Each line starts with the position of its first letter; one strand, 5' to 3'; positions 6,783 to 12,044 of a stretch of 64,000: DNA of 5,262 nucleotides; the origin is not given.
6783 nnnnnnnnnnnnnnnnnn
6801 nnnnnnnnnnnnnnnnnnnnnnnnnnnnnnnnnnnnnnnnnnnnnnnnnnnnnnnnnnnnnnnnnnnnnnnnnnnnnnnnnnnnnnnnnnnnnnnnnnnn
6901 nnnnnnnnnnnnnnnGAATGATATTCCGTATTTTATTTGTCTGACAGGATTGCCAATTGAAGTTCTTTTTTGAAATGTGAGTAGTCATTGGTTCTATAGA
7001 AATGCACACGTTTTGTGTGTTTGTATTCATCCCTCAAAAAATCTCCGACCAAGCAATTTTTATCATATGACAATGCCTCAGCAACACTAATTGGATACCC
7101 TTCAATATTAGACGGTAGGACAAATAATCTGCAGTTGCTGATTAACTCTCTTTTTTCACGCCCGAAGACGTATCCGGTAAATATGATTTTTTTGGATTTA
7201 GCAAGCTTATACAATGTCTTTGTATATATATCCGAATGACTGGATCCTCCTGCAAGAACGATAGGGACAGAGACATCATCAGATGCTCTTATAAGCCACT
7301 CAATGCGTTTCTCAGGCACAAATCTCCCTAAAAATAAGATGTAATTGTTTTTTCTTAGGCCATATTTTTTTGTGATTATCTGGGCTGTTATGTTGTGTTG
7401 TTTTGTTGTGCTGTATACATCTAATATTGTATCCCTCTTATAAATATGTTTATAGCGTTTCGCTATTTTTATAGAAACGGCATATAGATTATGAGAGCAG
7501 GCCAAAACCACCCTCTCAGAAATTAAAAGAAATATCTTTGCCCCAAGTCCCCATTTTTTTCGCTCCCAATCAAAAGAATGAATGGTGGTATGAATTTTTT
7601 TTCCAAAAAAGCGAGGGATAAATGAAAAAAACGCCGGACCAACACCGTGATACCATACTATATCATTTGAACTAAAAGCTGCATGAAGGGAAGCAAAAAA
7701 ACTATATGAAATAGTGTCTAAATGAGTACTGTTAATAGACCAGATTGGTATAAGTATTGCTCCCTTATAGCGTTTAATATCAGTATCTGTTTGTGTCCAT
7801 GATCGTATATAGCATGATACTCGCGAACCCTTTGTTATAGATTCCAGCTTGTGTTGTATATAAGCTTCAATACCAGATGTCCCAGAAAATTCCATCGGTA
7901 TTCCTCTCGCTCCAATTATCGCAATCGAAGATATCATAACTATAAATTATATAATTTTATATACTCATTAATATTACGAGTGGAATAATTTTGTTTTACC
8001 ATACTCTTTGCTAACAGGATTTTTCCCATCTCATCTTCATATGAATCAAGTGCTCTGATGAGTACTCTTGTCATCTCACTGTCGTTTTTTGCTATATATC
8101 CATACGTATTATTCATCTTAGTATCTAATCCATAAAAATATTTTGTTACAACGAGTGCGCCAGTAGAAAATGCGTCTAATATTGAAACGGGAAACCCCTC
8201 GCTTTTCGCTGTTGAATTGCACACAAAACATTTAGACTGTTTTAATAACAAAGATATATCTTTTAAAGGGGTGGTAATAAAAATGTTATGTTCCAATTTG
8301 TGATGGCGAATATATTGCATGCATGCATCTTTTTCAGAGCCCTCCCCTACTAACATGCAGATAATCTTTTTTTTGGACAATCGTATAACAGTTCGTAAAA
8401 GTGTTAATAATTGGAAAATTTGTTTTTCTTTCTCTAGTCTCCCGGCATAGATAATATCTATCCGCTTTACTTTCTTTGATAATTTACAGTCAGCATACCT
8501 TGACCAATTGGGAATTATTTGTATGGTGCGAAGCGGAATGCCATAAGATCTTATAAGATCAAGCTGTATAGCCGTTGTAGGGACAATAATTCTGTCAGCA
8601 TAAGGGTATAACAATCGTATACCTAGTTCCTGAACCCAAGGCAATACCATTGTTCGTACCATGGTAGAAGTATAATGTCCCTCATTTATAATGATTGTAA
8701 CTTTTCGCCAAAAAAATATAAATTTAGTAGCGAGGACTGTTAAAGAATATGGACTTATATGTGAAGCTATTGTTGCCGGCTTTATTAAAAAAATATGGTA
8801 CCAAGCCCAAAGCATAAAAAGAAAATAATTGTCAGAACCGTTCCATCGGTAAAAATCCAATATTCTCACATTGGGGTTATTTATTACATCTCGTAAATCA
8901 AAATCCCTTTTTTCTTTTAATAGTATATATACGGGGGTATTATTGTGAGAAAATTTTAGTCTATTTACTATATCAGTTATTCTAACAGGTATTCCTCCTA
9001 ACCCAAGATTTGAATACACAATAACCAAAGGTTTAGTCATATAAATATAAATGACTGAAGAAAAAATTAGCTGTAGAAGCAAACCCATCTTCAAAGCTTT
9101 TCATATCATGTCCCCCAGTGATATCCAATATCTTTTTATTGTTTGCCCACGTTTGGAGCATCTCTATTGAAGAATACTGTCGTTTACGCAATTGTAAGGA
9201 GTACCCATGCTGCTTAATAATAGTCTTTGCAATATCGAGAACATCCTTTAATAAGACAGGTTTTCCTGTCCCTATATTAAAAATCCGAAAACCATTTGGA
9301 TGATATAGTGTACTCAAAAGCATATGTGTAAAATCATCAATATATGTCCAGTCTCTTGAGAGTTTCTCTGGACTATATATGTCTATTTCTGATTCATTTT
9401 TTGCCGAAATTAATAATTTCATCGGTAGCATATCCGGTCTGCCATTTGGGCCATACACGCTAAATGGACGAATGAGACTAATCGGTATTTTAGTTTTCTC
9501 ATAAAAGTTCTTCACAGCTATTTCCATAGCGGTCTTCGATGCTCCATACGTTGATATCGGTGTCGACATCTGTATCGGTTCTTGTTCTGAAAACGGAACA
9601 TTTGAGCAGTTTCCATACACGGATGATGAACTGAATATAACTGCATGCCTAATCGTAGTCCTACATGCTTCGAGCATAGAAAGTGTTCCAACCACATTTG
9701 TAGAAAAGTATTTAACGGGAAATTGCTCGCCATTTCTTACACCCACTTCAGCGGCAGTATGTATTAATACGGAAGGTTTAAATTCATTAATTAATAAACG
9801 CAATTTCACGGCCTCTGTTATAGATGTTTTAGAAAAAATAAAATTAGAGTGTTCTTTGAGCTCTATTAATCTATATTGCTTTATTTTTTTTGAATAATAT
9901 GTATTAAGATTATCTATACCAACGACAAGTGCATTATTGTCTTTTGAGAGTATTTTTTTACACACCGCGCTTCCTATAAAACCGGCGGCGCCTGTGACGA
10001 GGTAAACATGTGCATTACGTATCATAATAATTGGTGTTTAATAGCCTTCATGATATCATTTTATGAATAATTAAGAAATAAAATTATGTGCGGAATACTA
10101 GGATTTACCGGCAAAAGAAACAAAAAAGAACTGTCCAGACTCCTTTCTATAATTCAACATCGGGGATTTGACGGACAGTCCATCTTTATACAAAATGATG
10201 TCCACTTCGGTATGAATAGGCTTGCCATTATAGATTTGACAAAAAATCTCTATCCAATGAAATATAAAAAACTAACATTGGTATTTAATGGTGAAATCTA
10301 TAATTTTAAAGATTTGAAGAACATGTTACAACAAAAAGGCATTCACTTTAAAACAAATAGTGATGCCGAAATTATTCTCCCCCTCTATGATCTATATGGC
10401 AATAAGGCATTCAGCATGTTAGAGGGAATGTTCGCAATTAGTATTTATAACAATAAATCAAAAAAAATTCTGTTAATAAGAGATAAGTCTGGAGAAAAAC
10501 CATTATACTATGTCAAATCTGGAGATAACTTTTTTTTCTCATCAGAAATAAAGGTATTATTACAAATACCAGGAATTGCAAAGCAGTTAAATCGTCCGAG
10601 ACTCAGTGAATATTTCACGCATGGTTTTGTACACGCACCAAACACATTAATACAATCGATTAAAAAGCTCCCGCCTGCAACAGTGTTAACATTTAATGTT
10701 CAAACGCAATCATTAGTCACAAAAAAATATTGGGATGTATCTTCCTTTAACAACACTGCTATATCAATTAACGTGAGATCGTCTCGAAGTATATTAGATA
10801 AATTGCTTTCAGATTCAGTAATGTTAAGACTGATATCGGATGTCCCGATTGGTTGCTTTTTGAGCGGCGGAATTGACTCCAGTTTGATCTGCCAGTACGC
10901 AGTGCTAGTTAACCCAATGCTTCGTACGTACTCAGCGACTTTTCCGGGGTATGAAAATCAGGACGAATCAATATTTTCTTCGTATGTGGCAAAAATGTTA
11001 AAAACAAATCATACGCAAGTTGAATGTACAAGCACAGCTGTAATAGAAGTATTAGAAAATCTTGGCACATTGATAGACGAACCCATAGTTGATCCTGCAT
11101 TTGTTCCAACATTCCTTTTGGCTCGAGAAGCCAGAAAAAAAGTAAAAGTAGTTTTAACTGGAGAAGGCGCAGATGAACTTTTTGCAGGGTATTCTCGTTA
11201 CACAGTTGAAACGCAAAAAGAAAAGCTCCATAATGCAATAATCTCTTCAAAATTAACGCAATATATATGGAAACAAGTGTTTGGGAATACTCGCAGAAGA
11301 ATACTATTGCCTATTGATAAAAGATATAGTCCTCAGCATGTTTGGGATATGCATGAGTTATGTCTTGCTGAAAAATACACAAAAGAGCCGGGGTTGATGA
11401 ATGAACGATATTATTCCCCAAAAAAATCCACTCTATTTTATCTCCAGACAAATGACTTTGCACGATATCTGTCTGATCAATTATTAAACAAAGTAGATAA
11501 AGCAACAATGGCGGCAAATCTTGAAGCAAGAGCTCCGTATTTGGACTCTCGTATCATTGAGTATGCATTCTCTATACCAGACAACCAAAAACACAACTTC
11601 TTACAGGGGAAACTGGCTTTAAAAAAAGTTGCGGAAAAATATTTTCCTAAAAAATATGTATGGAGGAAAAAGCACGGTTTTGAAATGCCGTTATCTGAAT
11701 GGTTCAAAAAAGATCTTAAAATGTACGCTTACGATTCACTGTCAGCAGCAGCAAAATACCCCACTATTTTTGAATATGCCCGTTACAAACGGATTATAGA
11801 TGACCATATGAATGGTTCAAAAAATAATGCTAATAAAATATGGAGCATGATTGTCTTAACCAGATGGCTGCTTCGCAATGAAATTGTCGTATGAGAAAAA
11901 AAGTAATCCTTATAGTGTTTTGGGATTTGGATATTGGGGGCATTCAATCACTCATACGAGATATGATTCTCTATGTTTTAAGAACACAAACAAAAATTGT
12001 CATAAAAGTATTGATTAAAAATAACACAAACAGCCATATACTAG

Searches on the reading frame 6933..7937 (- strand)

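Call 8: search_protein_families(library=pfam, proteins=[window:6933-7937:-], max_evalue=0.00001)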
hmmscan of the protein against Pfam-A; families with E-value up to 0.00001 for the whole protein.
window:6933-7937:- (334 aa): 2 families
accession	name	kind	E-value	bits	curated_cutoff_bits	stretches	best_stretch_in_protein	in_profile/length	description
PF00534.26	Glycos_transf_1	-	3.2e-17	63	26.4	1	190-299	7-123/172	Glycosyl transferases group 1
PF13692.12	Glyco_trans_1_4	-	1.3e-14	55.1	27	1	198-299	2-107/142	Glycosyl transferases group 1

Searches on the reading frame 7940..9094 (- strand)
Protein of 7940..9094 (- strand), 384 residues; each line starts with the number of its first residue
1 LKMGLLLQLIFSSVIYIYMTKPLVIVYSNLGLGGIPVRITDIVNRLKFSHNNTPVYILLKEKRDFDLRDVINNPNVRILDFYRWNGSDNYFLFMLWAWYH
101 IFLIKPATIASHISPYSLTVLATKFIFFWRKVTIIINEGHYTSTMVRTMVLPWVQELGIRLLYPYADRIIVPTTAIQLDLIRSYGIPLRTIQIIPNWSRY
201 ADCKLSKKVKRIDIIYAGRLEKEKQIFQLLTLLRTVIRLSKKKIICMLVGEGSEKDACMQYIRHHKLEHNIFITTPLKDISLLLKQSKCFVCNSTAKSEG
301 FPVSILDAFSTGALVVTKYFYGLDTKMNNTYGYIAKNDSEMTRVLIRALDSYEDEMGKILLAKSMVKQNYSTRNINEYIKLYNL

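Call 8: search_protein_families(library=pfam, proteins=[window:7940-9094:-], max_evalue=0.00001)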
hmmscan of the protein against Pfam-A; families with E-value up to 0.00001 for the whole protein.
window:7940-9094:- (384 aa): 3 families
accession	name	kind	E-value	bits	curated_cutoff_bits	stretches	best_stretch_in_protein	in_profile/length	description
PF00534.26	Glycos_transf_1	-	1.8e-19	70.4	26.4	1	205-349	9-156/172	Glycosyl transferases group 1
PF13692.12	Glyco_trans_1_4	-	2.7e-14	54.1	27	1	213-349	3-140/142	Glycosyl transferases group 1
PF13439.12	Glyco_transf_4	-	1.8e-06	28.5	28.5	1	33-196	2-164/170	Glycosyltransferase Family 4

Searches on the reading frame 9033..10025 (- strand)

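Call 8: search_protein_families(library=pfam, proteins=[window:9033-10025:-], max_evalue=0.00001)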
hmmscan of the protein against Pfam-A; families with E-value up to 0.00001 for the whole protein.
window:9033-10025:- (330 aa): 6 families
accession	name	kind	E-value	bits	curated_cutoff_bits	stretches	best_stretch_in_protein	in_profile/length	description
PF01370.27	Epimerase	-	2.8e-44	151.8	20.9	1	9-252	2-240/240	NAD dependent epimerase/dehydratase family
PF16363.11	GDP_Man_Dehyd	-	8.5e-42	144.2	27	1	9-272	1-268/332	GDP-mannose 4,6 dehydratase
PF02719.21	Polysacc_synt_2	-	1.2e-19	71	20.2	1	9-133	2-127/293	Polysaccharide biosynthesis protein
PF01073.25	3Beta_HSD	-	1.3e-17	64.2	22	1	9-236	1-225/280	3-beta hydroxysteroid dehydrogenase/isomerase family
PF04321.23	RmlD_sub_bind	-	2.1e-15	57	27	1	9-215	4-174/287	RmlD substrate binding domain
PF07993.18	NAD_binding_4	-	1.7e-12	47.5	20.1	1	10-192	1-209/258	Male sterility protein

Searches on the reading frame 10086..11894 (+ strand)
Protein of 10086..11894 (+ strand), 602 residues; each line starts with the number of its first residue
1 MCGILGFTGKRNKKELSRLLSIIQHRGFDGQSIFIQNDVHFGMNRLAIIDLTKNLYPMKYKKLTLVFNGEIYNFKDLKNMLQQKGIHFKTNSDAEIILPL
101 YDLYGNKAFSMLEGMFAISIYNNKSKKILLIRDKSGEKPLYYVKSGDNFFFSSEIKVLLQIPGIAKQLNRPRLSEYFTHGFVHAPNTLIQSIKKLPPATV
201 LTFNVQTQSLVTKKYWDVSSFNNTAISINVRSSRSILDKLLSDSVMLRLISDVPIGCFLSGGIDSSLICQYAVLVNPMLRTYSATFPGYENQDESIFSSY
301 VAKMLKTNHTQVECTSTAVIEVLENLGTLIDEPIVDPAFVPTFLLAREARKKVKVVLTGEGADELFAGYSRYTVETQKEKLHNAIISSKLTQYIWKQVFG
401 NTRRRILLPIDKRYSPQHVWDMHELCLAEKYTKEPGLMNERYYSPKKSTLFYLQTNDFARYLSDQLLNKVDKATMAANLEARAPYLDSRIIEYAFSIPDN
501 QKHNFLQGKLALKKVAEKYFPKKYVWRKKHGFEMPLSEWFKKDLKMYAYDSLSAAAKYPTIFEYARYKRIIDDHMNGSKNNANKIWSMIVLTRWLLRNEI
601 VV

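Call 8: search_protein_families(library=pfam, proteins=[window:10086-11894:+], max_evalue=0.00001)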
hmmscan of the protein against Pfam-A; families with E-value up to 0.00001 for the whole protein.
window:10086-11894:+ (602 aa): 3 families
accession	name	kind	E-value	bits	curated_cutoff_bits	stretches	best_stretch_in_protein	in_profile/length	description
PF00733.27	Asn_synthase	-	3e-82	277.5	21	1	237-595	2-353/354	Asparagine synthase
PF13537.11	GATase_7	-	8.7e-36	123.1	25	1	44-160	2-123/123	Glutamine amidotransferase domain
PF13522.11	GATase_6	-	1.5e-32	112.8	27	1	29-154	2-130/130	Glutamine amidotransferase domain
